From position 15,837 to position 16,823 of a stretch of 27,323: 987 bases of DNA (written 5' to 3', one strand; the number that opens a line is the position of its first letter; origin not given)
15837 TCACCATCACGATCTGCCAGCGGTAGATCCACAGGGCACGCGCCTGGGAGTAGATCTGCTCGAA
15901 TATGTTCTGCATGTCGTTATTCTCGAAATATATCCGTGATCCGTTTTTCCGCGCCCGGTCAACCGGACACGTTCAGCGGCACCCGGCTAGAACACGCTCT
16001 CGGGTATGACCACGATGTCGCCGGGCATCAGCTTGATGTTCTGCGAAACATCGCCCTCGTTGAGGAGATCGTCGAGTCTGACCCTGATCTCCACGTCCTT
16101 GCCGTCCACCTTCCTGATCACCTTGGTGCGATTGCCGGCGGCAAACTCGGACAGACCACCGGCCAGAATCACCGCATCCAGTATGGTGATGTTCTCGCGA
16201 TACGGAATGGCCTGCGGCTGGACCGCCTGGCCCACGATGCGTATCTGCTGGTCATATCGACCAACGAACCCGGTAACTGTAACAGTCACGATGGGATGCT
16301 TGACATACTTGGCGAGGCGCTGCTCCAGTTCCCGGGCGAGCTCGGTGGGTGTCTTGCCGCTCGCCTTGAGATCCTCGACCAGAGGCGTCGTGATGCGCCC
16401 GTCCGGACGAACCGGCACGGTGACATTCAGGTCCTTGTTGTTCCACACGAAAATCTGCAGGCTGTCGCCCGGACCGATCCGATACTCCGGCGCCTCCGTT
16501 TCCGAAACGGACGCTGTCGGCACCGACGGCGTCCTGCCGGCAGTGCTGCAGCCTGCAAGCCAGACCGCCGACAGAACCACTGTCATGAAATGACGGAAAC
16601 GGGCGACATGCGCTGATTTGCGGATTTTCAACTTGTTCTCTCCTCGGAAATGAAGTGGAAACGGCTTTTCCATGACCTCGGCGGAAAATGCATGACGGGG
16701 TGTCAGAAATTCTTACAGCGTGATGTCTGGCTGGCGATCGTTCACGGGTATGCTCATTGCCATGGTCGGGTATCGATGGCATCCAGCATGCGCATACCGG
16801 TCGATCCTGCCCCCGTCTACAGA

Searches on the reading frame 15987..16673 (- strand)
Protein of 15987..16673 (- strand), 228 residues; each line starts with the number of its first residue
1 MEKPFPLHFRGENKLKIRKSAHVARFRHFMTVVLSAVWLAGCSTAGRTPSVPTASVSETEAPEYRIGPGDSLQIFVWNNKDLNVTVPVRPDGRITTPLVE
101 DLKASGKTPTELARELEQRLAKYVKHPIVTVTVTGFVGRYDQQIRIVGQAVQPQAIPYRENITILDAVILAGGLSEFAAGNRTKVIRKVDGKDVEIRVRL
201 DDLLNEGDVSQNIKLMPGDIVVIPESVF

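Call 6: search_protein_families(library=ncbifam, proteins=[window:15987-16673:-], max_evalue=0.00001)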
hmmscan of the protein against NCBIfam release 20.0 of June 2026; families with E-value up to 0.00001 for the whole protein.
window:15987-16673:- (228 aa): 4 families
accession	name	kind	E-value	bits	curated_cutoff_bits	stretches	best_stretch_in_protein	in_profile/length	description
TIGR03027.2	pepcterm_export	equivalog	1.2e-73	246.3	180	1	63-228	2-169/169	XrtA/PEP-CTERM system exopolysaccharide export protein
NF041843.1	EpsY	equivalog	2.8e-32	111.6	320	1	37-223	25-210/211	exopolysaccharide export protein EpsY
TIGR03028.1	EpsE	equivalog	1e-23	83.9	262.65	1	63-223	1-159/239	polysaccharide export protein EpsE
NF011658.0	PRK15078.1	subfamily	2.1e-23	82.7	333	1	60-225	81-251/380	polysaccharide export protein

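Call 23: find_related_loci(query=window:15987-16631:-, collection=genome_contigs, flank=3000)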
Query window:15987-16631:- (214 aa) in genome_contigs; peptide patterns used: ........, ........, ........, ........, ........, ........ (x = any residue, [..] = any of these).
190 stretches matched a pattern; 6 encode a relative of the query (tblastn E <= 1e-3); 6 distinct loci.
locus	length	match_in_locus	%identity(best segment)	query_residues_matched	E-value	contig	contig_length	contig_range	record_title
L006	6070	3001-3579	60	23-214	1e-77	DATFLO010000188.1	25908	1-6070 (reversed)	MAG TPA_asm: Gammaproteobacteria bacterium isolate SMAG_U9200 k141_166565, whole genome shotgun sequence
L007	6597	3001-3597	53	11-214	5e-73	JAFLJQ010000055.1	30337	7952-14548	MAG: Gammaproteobacteria bacterium isolate MC-03 c_000001132862, whole genome shotgun sequence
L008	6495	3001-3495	54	49-214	1e-61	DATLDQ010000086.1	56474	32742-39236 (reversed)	MAG TPA_asm: Steroidobacteraceae bacterium isolate SMAG_U14354 k141_9850502, whole genome shotgun sequence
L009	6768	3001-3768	36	49-214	1e-25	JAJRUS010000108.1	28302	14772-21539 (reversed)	MAG: bacterium isolate Dive96_bin10.214 k141_4022943, whole genome shotgun sequence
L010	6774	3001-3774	33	47-214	3e-24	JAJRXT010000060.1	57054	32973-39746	MAG: bacterium isolate Dive96_bin3.184 k141_971816, whole genome shotgun sequence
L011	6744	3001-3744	27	47-214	5e-23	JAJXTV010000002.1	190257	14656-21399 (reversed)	MAG: Nitrospirae bacterium isolate BP4.bin66 NODE_29_length_190257_cov_2.622453, whole genome shotgun sequence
